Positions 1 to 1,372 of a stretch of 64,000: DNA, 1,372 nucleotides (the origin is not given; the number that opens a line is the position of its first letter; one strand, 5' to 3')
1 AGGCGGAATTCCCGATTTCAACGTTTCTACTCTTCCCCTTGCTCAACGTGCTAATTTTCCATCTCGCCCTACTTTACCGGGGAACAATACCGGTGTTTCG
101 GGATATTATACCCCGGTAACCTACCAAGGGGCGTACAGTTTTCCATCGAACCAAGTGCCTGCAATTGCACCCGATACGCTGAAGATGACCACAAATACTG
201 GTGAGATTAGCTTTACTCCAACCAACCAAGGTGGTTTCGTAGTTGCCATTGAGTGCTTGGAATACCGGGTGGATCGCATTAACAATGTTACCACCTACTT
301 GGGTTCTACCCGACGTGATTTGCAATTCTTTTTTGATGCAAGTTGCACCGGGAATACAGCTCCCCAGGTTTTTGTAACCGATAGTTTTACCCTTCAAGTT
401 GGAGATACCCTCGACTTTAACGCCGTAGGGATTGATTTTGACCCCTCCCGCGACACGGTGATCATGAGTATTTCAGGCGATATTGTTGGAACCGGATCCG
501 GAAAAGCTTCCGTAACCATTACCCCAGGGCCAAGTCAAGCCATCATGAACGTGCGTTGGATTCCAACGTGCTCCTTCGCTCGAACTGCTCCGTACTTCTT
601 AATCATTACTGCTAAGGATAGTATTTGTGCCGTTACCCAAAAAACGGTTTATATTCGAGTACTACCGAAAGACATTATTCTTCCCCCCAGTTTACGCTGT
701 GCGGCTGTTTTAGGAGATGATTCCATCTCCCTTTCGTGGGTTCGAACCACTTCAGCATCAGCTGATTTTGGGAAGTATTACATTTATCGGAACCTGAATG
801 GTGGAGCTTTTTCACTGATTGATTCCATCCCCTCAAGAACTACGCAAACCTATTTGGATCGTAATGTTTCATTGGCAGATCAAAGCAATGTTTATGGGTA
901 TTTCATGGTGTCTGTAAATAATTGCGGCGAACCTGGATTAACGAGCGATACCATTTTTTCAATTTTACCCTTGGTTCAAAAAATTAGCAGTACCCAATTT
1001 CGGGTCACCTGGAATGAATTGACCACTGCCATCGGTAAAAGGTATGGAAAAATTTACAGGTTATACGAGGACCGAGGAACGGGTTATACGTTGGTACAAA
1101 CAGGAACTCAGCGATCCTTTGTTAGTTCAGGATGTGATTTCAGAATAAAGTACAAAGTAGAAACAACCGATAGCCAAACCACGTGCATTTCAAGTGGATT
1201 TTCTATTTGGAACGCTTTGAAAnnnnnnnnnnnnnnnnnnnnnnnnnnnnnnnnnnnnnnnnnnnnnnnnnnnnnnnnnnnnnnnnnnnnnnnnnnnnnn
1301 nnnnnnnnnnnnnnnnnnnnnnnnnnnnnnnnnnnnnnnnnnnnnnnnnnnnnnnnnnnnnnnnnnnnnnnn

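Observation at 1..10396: Giant T9SS type-B adhesin built of about 17 tandem repeat units of roughly 540 bp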

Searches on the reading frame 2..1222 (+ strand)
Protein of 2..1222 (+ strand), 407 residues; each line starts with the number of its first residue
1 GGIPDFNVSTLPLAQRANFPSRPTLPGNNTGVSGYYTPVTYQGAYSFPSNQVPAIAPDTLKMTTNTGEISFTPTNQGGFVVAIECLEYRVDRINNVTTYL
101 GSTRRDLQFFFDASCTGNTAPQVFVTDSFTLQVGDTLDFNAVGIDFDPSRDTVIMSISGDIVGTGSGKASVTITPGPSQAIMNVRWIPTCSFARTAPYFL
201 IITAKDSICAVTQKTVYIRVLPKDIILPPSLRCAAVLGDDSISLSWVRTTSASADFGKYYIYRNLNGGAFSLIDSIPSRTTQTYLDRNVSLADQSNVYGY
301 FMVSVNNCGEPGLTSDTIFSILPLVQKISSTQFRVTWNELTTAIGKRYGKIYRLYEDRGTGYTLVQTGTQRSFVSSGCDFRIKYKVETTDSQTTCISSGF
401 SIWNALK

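Call 14: find_homologous_proteins(query=window:2-1222:+, max_evalue=0.00001)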
Query window:2-1222:+ (407 aa): 2 proteins with E <= 0.00001 among 2679 candidates.
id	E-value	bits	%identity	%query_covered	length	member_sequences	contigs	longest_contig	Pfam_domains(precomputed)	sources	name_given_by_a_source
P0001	3.3e-160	551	87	69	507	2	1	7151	-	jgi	-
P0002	1.4e-52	197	93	24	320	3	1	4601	-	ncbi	ncbi:MAG: hypothetical protein RIS99_1134, partial [Bacteroidota bacterium]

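Call 16: find_encoding_contigs(protein=P0002, flank=10000)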
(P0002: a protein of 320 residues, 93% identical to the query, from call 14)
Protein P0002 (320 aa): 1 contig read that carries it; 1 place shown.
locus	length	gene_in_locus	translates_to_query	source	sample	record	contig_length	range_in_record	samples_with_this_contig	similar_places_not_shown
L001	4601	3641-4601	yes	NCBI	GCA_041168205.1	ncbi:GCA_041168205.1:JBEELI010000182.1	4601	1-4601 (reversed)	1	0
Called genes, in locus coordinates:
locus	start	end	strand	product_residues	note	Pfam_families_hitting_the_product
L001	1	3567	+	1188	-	PF00932:LTD, PF18962:Por_Secre_tail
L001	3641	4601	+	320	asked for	?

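Call 17: find_encoding_contigs(protein=P0001, flank=10000)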
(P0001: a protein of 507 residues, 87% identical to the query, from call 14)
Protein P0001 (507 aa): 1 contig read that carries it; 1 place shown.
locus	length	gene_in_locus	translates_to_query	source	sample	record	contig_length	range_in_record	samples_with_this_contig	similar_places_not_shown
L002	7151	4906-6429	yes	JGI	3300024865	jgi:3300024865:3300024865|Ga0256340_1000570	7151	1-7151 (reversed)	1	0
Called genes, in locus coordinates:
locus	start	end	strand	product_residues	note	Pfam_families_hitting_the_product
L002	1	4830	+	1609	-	PF19081:Ig_7 (faint), PF00932:LTD, PF18962:Por_Secre_tail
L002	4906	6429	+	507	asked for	-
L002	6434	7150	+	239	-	?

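Call 26: search_protein_families(library=pfam, proteins=[P0001], max_evalue=0.001)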
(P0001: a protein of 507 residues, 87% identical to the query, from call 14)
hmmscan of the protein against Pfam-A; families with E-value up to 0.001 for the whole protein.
P0001 (507 aa): 0 families

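Call 34: find_homologous_proteins(query=P0001, max_evalue=0.001)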
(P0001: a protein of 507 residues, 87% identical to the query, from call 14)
Query P0001 (507 aa): 28 proteins with E <= 0.001 among 8000 candidates.
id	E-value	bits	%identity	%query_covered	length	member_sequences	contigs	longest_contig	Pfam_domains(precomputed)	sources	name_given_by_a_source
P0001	0.0e+0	1158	100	100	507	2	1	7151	-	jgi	-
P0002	3.7e-186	638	86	63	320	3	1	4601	-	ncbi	ncbi:MAG: hypothetical protein RIS99_1134, partial [Bacteroidota bacterium]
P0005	2.2e-23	101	26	96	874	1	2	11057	PF13585.13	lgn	-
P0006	1.8e-22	98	29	82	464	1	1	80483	PF17963.8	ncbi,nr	ncbi:MAG TPA: hypothetical protein VFW78_04220, partial [Bacteroidia bacterium]|nr:hypothetical prot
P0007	1.4e-13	69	27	65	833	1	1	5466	PF13585.13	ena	-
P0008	1.6e-12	65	25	81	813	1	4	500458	PF18962.8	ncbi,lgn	-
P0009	8.8e-12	63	24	86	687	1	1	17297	PF13573.13,PF18962.8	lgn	-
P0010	6.9e-11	60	27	63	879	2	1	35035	PF13585.13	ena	-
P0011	7.4e-11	60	27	65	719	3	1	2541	PF00801.27,PF13585.13,PF18911.7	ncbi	-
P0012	9.6e-11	59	31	65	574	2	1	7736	PF00801.27,PF13585.13,PF18911.7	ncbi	-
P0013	4.2e-10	57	27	65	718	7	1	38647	PF00801.27,PF13585.13,PF18911.7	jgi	jgi:gliding motility-associated-like protein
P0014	5.7e-10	57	24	68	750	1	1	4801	PF13585.13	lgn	-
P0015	5.7e-10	57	26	60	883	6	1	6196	PF00801.27,PF13585.13,PF18911.7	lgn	-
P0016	8.8e-10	56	26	65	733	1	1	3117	PF18962.8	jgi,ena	-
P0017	6.9e-9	53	25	60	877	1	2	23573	PF13585.13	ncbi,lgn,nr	ncbi:MAG: gliding motility-associated C-terminal domain-containing protein [Bacteroidetes bacterium]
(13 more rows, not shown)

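Call 52: predict_structure(alignment_id=A2)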
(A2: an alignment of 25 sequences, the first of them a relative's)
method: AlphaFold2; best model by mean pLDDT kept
length: 507 residues; sequences in the alignment: 25
mean_pLDDT: 71.9   pTM: 0.64
mean pLDDT of the five models: 71.9, 69.3, 68.8, 67.9, 67.9
residues with pLDDT >= 90: 89; 70-90: 238; 50-70: 64; < 50: 116
segments of 3 or more residues with pLDDT < 50: 16-18, 75-78, 210-255, 447-507
pLDDT, mean of each block of 10 residues (from residue 1): 79 58 81 89 91 77 79 54 77 77 64 91 80 63 69 75 80 82 87 87 77 36 33 38 38 51 81 85 87 90 89 83 87 78 92 94 84 85 77 86 94 84 84 89 65 44 37 38 40 37 31
secondary structure, 60 per line:
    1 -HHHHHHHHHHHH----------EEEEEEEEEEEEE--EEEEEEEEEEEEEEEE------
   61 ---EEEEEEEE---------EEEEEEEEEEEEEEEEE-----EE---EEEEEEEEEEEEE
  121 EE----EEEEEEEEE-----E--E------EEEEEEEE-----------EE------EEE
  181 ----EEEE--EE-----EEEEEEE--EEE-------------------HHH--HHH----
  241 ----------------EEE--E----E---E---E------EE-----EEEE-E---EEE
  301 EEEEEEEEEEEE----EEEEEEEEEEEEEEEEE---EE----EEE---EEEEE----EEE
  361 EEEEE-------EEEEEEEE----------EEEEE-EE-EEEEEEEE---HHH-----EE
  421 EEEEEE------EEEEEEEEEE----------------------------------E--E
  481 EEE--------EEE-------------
elements in order: H2-13 E24-36 E39-54 E64-71 E81-97 E108-122 E127-135 E151-158 E178-180 E185-188 E198-204 E207-209 E257-259 E289-292 E298-312 E317-333 E343-345 E349-353 E358-365 E373-380 E391-395 E400-407 E419-426 E433-442 E480-483 E492-494

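Call 54: fold_search(model_id=the predicted structure, library=pdb)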
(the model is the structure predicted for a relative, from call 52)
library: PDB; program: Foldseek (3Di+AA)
matches with E <= 10: 1904; with E <= 0.001: 54
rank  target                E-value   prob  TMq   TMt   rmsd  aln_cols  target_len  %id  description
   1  6eg0_B                2.0e-07  1.00  0.17  0.27  27.1       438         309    9  Crystal structure of Dpr4 Ig1-Ig2 in complex with DIP-Eta Ig1-Ig3 (released 2018-11-28)
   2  4rtd                  3.7e-06  0.98  0.15  0.08  27.3       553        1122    9  Escherichia coli alpha-2-macroglobulin activated by porcine elastase (released 2015-07-15)
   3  6zr7_AAA              4.4e-06  1.00  0.18  0.29  25.6       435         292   10  X-ray structure of human Dscam Ig7-Ig9 (released 2020-12-30)
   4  4u7m                  8.2e-06  1.00  0.16  0.25  26.9       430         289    7  LRIG1 extracellular domain: Structure and Function Analysis (released 2015-04-08)
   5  7k0x_A                9.5e-06  0.99  0.13  0.19  25.7       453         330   10  Marsupial T cell receptor Spl_145 (released 2021-03-24)
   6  9gtb_B                1.1e-05  1.00  0.16  0.24  22.0       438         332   10  Cryo-EM structure of Mouse PMCA-NPTN complex captured in E1-Ca state (released 2025-08-06)
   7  9ijj_h                2.0e-05  1.00  0.16  0.06  26.0       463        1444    9  In situ structure of the central apparatus in mouse sperm axoneme. (released 2025-06-04)
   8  6o89_H                2.1e-05  1.00  0.21  0.28  19.6       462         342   10  Anti-CD28xCD3 CODV Fab (released 2019-11-20)
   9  4oi9_A                2.2e-05  1.00  0.16  0.20  23.4       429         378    7  Crystal Structure of ICAM-5 D1-D4 ectodomain fragment, Space Group P21 (released 2014-07-16)
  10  6h04_A                2.5e-05  0.98  0.17  0.08  26.9       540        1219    9  Closed conformation of the Membrane Attack Complex (released 2018-12-19)
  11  7k0x_C                2.5e-05  0.98  0.13  0.18  25.3       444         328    8  Marsupial T cell receptor Spl_145 (released 2021-03-24)
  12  9rcv_B                4.4e-05  1.00  0.16  0.19  16.9       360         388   10  Structure of the Human Peptide-Loading Complex Arrested by HCMV US6 (released 2025-12-03)
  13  3oq3_B                6.4e-05  1.00  0.18  0.27  18.2       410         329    7  Structural Basis of Type-I Interferon Sequestration by a Poxvirus Decoy Receptor (released 2011-05-18)
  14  7sqc_O0               7.7e-05  0.97  0.16  0.08  28.4       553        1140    8  Ciliary C1 central pair apparatus isolated from Chlamydomonas reinhardtii (released 2022-04-13)
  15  7k0z_C                8.9e-05  0.95  0.12  0.18  24.1       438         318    8  Marsupial T cell receptor Spl_157 (released 2021-03-24)
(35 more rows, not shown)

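Call 55: find_related_loci(query=window:2-1222:+, collection=genome_contigs, flank=10000)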
Query window:2-1222:+ (407 aa) in genome_contigs; peptide patterns used: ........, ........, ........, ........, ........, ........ (x = any residue, [..] = any of these).
57 stretches matched a pattern; 6 encode a relative of the query (tblastn E <= 1e-3); 6 distinct loci.
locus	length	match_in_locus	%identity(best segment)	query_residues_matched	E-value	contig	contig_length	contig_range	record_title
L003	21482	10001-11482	93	1-407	0e+0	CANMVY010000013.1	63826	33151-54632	MAG: Bacteroidetes bacterium isolate ZE-Jul18-35 genome assembly, contig: ZE-Jul18-C157, whole genome shotgun sequence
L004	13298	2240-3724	84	1-407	0e+0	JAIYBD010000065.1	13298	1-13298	MAG: Bacteroidetes bacterium isolate E1_MAG_00028 pond_E1_MAG_00028_000000000196, whole genome shotgun sequence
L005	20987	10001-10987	68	1-323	8e-146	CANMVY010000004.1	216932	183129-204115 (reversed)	MAG: Bacteroidetes bacterium isolate ZE-Jul18-35 genome assembly, contig: ZE-Jul18-C17, whole genome shotgun sequence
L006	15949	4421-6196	28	198-326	2e-7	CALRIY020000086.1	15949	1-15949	MAG: Synechococcus sp. UW140 isolate JJ-AX1-329-1-mx-bin491 genome assembly, contig: JJ-MOM7-71-C326, whole genome shotg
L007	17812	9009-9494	29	198-353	1e-6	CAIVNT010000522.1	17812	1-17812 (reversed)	MAG: uncultured Ignavibacteriae bacterium isolate LJ_bin-0454 genome assembly, contig: bin-0454:522/695, whole genome sh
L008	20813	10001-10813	33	198-275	1e-5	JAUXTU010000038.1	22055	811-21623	MAG: Bacteroidota bacterium isolate C13_metabat.bin.24 C13_k141_166051, whole genome shotgun sequence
